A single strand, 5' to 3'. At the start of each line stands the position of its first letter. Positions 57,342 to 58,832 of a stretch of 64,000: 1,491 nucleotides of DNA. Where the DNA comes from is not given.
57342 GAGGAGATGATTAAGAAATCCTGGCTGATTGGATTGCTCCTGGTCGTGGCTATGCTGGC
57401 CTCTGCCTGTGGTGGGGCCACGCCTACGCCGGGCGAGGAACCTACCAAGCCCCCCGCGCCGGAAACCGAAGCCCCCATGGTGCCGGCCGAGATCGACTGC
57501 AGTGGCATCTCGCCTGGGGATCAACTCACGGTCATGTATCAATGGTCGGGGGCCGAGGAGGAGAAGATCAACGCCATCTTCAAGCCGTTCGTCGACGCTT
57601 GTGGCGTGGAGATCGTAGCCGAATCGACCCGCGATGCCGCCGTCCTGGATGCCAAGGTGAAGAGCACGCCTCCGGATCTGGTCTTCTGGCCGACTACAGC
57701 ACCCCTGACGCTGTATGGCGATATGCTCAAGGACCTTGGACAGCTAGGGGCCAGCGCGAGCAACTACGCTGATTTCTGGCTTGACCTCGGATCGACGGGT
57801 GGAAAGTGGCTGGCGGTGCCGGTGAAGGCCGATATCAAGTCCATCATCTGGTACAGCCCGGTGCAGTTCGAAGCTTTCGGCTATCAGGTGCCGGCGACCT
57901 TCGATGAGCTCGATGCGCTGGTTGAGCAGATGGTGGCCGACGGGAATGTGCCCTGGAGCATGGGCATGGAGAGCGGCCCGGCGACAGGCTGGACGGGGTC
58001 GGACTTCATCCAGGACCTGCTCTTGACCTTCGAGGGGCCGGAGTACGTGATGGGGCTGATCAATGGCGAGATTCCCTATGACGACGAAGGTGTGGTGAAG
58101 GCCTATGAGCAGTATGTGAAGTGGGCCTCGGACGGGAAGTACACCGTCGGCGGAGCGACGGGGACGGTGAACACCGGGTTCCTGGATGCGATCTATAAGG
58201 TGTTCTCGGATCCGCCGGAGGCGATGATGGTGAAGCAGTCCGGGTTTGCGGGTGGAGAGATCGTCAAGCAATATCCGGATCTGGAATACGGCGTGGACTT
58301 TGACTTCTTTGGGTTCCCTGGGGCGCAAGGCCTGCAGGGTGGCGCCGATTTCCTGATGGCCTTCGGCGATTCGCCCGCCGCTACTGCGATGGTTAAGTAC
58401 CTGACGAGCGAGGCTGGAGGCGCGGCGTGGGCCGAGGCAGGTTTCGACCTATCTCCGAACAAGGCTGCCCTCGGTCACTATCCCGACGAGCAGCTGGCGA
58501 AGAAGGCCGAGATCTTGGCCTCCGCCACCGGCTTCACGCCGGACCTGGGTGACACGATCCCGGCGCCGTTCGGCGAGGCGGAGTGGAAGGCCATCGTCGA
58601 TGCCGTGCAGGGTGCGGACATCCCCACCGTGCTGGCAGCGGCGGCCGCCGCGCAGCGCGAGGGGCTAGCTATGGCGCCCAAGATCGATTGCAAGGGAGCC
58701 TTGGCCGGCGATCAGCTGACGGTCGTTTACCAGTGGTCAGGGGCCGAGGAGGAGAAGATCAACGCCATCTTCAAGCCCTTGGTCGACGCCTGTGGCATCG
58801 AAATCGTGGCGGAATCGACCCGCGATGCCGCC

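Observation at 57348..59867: Solute-binding protein gene is an in-frame tandem duplication with an 872-nt perfect repeat next to a diverged segment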

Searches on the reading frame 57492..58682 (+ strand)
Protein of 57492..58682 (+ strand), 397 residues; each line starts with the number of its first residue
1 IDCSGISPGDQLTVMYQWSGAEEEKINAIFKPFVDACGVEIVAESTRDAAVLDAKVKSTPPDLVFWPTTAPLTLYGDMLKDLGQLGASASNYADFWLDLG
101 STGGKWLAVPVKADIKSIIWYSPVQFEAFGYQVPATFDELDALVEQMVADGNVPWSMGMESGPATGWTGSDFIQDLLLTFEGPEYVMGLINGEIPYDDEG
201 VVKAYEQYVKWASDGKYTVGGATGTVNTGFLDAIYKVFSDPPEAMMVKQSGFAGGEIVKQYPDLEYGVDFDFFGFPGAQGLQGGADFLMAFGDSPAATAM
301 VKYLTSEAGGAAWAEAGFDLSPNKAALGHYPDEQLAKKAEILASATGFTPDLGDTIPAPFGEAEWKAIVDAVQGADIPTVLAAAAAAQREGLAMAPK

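Call 26: search_solved_structures(query=window:57492-58682:+, max_evalue=0.001, show_alignments=2)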
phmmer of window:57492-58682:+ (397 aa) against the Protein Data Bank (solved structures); distinct sequences matched with E-value up to 0.001: 12.
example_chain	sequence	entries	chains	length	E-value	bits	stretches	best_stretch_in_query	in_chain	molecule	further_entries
3oo7_A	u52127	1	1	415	7.9e-12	48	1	99-293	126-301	ABC transporter binding protein AcbH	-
3oo8_A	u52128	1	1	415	8.8e-12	47.8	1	99-293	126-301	ABC transporter binding protein AcbH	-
3oo6_A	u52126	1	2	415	8.8e-12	47.8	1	99-293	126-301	ABC transporter binding protein AcbH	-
3oo9_A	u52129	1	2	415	9.5e-12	47.7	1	99-293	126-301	ABC transporter binding protein AcbH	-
3ooa_A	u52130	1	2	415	9.7e-12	47.7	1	99-293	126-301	ABC transporter binding protein AcbH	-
5xpj_A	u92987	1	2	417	1.6e-06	30.5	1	98-184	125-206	Binding protein component of ABC sugar transporter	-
5dvf_A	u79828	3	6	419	1.8e-06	30.3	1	98-184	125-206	Binding protein component of ABC sugar transporter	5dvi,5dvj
2b3b_A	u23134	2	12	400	3.1e-06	29.5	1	78-211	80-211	glucose-binding protein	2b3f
2hq0_A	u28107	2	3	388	0.00044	22.5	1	106-174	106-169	Sugar ABC transporter, sugar-binding protein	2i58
2heu_A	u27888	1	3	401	0.00046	22.4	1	106-174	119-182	Sugar ABC transporter, sugar-binding protein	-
2hfb_A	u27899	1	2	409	0.00049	22.3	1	106-174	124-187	Sugar ABC transporter, sugar-binding protein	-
6pql_A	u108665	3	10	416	0.0005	22.3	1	106-174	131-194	ABC transporter sugar-binding protein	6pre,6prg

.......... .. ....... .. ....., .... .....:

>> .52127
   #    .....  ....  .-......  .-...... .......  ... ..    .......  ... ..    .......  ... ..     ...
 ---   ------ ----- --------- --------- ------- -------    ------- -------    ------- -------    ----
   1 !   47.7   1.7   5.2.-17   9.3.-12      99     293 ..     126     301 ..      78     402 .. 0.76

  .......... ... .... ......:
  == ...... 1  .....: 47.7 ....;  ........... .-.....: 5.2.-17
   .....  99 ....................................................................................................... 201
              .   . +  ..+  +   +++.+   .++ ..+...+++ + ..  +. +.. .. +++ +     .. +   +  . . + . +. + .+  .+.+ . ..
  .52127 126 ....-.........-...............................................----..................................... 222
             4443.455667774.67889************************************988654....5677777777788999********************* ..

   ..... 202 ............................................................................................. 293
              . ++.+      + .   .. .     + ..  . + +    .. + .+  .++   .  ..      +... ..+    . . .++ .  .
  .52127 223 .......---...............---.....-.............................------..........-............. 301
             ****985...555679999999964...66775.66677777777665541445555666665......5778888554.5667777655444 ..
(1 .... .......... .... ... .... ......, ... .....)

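Call 55: search_solved_structures(query=A2, max_evalue=0.00001, show_alignments=4)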
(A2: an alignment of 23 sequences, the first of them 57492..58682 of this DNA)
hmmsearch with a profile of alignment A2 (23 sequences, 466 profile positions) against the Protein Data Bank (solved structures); distinct sequences matched with E-value up to 0.00001: 12.
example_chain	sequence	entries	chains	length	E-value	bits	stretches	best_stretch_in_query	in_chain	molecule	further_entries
3oo8_A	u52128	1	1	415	4.7e-15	58.2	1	175-411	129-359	ABC transporter binding protein AcbH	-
3oo7_A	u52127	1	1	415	5e-15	58.1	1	175-412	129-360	ABC transporter binding protein AcbH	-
3oo6_A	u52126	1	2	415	5.6e-15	58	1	175-411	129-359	ABC transporter binding protein AcbH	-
3oo9_A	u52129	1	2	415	6.9e-15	57.6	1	175-412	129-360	ABC transporter binding protein AcbH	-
3ooa_A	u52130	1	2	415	7.8e-15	57.5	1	175-413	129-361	ABC transporter binding protein AcbH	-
5xpj_A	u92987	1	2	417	4.6e-08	35.1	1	150-256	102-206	Binding protein component of ABC sugar transporter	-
5dvf_A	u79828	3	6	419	4.7e-08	35.1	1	150-256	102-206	Binding protein component of ABC sugar transporter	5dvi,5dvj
2b3b_A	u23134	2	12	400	2.4e-07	32.8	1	84-284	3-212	glucose-binding protein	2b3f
2hfb_A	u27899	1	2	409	1.5e-06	30.1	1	123-240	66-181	Sugar ABC transporter, sugar-binding protein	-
2hq0_A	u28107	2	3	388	1.5e-06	30.1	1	123-240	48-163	Sugar ABC transporter, sugar-binding protein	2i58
2heu_A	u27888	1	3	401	1.6e-06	30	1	123-240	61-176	Sugar ABC transporter, sugar-binding protein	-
6pql_A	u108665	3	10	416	1.7e-06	30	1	123-240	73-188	ABC transporter sugar-binding protein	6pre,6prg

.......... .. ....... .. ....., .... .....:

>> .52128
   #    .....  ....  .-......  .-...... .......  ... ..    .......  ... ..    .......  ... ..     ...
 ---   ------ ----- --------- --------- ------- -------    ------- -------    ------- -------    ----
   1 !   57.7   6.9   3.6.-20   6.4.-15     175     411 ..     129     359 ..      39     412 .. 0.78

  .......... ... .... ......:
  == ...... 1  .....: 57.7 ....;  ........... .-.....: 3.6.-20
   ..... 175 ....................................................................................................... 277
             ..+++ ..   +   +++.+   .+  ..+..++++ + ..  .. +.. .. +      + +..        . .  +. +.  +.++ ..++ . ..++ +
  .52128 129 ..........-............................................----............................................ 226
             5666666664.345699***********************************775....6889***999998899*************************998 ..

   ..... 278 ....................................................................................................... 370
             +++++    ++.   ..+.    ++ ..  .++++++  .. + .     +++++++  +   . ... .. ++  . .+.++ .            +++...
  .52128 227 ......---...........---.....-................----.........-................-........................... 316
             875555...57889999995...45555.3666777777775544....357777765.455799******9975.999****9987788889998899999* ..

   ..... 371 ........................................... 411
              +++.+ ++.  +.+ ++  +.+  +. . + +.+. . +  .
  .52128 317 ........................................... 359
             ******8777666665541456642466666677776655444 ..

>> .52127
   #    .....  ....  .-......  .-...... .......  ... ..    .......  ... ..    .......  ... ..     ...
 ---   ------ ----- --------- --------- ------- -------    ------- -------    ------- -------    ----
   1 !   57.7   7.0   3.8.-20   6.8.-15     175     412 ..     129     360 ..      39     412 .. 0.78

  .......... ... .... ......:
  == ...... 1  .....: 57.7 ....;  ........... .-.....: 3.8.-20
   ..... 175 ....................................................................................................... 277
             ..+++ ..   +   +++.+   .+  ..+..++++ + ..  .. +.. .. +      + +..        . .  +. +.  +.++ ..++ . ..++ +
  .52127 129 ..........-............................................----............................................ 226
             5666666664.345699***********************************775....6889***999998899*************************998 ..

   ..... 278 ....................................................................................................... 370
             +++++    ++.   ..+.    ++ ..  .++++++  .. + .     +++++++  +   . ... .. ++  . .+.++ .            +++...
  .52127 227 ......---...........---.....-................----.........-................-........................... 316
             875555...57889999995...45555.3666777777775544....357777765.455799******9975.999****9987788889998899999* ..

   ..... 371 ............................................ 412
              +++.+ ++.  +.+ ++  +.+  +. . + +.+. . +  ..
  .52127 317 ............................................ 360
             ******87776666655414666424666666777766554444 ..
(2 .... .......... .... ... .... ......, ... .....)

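Call 72: search_protein_representatives(protein=window:57492-58682:+)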
Query: 397 residues. Proteins with E-value up to 0.001 (for the whole library): 2258; up to 1e-10: 1325; up to 1e-30: 224. The best 150 are listed.
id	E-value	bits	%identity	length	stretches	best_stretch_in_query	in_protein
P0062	9.5e-298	1002.8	72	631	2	1-392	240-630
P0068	8.7e-218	739.5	50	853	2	1-389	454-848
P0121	1.3e-157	541.3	63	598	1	1-390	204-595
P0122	1.9e-145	501.3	58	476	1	1-392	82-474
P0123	2.8e-128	444.7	71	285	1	108-387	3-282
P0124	4.8e-128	443.9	53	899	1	1-392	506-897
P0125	1.3e-122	426.1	51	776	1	1-390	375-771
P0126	9.6e-111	387.0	46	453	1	1-393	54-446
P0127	2.4e-100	352.7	49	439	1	8-384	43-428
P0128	1.1e-97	344.0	44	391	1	5-392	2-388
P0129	1.1e-95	337.4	47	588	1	9-377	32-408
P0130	3.4e-93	329.1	46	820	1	7-384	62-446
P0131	6.6e-88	311.7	67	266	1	3-212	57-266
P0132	2.6e-85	303.2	39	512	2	5-382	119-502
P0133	8.3e-85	301.5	32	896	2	7-383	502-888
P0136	3.1e-72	260.1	31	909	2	4-376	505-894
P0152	1.4e-50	188.9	35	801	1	13-373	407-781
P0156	1.7e-49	185.2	34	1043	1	9-374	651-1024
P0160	6.7e-48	180.0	33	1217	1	5-385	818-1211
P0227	2.9e-37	145.0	34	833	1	9-382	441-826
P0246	9.5e-36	140.0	32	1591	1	9-367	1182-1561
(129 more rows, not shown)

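Call 73: search_protein_families(library=pfam, proteins=[P0124, P0125, P0130, P0133, P0136, P0152, P0156, P0160, P0227, P0246], max_evalue=0.001)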
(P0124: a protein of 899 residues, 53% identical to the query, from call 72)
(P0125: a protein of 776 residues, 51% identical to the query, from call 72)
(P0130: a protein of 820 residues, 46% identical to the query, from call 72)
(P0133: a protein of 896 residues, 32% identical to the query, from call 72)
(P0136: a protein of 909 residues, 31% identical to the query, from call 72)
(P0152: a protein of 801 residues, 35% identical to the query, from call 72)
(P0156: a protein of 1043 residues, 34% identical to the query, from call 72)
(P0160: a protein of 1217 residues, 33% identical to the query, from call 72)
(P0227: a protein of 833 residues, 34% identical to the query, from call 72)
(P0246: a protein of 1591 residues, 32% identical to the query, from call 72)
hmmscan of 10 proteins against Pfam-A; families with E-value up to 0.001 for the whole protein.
P0124 (899 aa): 2 families
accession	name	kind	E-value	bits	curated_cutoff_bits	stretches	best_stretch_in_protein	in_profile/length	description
PF00656.27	Peptidase_C14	-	1.8e-20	74.1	21.4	1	4-235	2-227/233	Caspase domain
PF13416.11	SBP_bac_8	-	1e-08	35.8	27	1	555-842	26-273/279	Bacterial extracellular solute-binding protein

P0125 (776 aa): 7 families
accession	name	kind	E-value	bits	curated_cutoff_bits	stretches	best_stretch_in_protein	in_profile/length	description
PF00069.31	Pkinase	-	2.4e-53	181.7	31.7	1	9-262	1-258/263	Protein kinase domain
PF07714.23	PK_Tyr_Ser-Thr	-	7.3e-36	124.2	23.1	1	11-257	3-250/258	Protein tyrosine and serine/threonine kinase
PF01547.30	SBP_bac_1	-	7.4e-10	39.7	26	1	399-691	9-306/307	Bacterial extracellular solute-binding protein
PF13416.11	SBP_bac_8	-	1.3e-08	35.4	27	1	405-708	4-266/279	Bacterial extracellular solute-binding protein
PF03109.22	ABC1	-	8.9e-06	25.5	22.9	1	49-157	115-218/244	ABC1 atypical kinase-like domain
PF14531.12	Kinase-like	-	7.4e-05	22.6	25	1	122-248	161-282/289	Kinase-like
PF01636.29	APH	-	0.00014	22.2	23.2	0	106-164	148-208/239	Phosphotransferase enzyme family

P0130 (820 aa): 4 families
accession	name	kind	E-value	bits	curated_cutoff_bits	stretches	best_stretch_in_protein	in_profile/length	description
PF13416.11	SBP_bac_8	-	2e-14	54.5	27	1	91-387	9-265/279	Bacterial extracellular solute-binding protein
PF16339.10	DUF4969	-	0.00025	21.8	31.4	1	1-58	1-57/79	Domain of unknown function (DUF4969)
PF14258.12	DUF4350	-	0.0003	21.5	30.4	1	665-804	38-170/181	Domain of unknown function (DUF4350)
PF04773.18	FecR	-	0.00084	20.2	24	0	486-579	1-94/97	FecR protein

P0133 (896 aa): 3 families
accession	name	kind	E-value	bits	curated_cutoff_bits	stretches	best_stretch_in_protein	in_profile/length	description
PF01547.30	SBP_bac_1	-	2e-33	117.2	26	2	515-812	4-305/307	Bacterial extracellular solute-binding protein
PF13416.11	SBP_bac_8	-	1.6e-24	87.6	27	2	525-830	3-266/279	Bacterial extracellular solute-binding protein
PF13531.11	SBP_bac_11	-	7.4e-05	23.1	25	0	372-396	201-225/227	Bacterial extracellular solute-binding protein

P0136 (909 aa): 1 family
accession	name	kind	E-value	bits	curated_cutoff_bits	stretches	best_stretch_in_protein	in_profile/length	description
PF01547.30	SBP_bac_1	-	4.7e-33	115.9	26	2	107-399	15-304/307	Bacterial extracellular solute-binding protein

P0152 (801 aa): 7 families
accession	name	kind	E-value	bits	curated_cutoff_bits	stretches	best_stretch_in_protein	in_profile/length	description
PF01547.30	SBP_bac_1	-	3.4e-16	60.6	26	1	419-717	7-306/307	Bacterial extracellular solute-binding protein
PF13377.12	Peripla_BP_3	-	1.9e-15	57.8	26.5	1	163-276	2-121/167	Periplasmic binding protein-like domain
PF13416.11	SBP_bac_8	-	5.4e-15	56.4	27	1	425-734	2-266/279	Bacterial extracellular solute-binding protein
PF00532.27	Peripla_BP_1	-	2.1e-11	44.3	22.2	1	79-263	26-221/281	Periplasmic binding proteins and sugar binding domain of LacI family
PF00356.27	LacI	-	2.9e-09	37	27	1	4-41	8-45/46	Bacterial regulatory proteins, lacI family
PF13407.12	Peripla_BP_4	-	0.00012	22.2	35.1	1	174-271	125-222/258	Periplasmic binding protein domain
PF13531.11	SBP_bac_11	-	0.00094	19.5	25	0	421-479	12-69/227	Bacterial extracellular solute-binding protein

P0156 (1043 aa): 8 families
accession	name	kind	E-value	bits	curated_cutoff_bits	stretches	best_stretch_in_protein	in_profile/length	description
PF01547.30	SBP_bac_1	-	2.7e-21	77.3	26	1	666-959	8-306/307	Bacterial extracellular solute-binding protein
PF00656.27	Peptidase_C14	-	1.9e-20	74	21.4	1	3-233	1-222/233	Caspase domain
PF13416.11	SBP_bac_8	-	1.2e-19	71.6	27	1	670-978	1-268/279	Bacterial extracellular solute-binding protein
PF07719.23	TPR_2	-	9.1e-10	38.3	27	0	487-518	2-33/34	Tetratricopeptide repeat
PF13174.12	TPR_6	-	3.7e-06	27.7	26.3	0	275-304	3-32/33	Tetratricopeptide repeat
PF13525.12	YfiO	-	1.3e-05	25.5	25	0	320-352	4-36/203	Outer membrane lipoprotein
PF13512.12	TPR_18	-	0.00051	20.7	21.9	0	314-353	3-42/145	Tetratricopeptide repeat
PF13432.12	TPR_16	-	0.0008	20.2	32.7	0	276-306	35-65/65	Tetratricopeptide repeat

P0160 (1217 aa): 1 family
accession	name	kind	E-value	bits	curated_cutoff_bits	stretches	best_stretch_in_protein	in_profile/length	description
PF01547.30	SBP_bac_1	-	1.9e-22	81.1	26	1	838-1133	6-305/307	Bacterial extracellular solute-binding protein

P0227 (833 aa): 5 families
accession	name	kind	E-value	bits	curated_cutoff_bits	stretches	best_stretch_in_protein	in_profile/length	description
PF00069.31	Pkinase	-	1.3e-45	156.3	31.7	1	12-258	1-253/263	Protein kinase domain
PF07714.23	PK_Tyr_Ser-Thr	-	1.2e-31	110.4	23.1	1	13-256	2-248/258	Protein tyrosine and serine/threonine kinase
PF01547.30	SBP_bac_1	-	1.2e-16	62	26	1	454-749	4-303/307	Bacterial extracellular solute-binding protein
PF13416.11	SBP_bac_8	-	8e-11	42.7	27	1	461-769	2-266/279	Bacterial extracellular solute-binding protein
PF01636.29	APH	-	0.00011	22.4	23.2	0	125-157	165-199/239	Phosphotransferase enzyme family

P0246 (1591 aa): 9 families
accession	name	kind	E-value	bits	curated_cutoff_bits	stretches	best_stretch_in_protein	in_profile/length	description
PF20703.3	nSTAND1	-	1.7e-116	390.4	27.1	1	547-944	1-378/379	Novel STAND NTPase 1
PF03704.23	BTAD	-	1.3e-41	142.9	22.1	1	117-260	1-145/146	Bacterial transcriptional activator domain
PF00069.31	Pkinase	-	1.6e-39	136.4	31.7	1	290-485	1-194/263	Protein kinase domain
PF07714.23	PK_Tyr_Ser-Thr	-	6.8e-23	81.7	23.1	1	291-483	2-199/258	Protein tyrosine and serine/threonine kinase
PF01547.30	SBP_bac_1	-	1.4e-17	65.1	26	1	1208-1404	19-207/307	Bacterial extracellular solute-binding protein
PF00486.34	Trans_reg_C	-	8.5e-11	42.2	26.2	1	39-108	9-75/77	Transcriptional regulatory protein, C terminal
PF13191.12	AAA_16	-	1.3e-07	32.7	32.6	1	562-693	2-153/167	AAA ATPase domain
PF03109.22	ABC1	-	1.1e-05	25.1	22.9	0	356-435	136-215/244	ABC1 atypical kinase-like domain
PF13401.12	AAA_22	-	0.0009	20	27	0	582-716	4-121/130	AAA domain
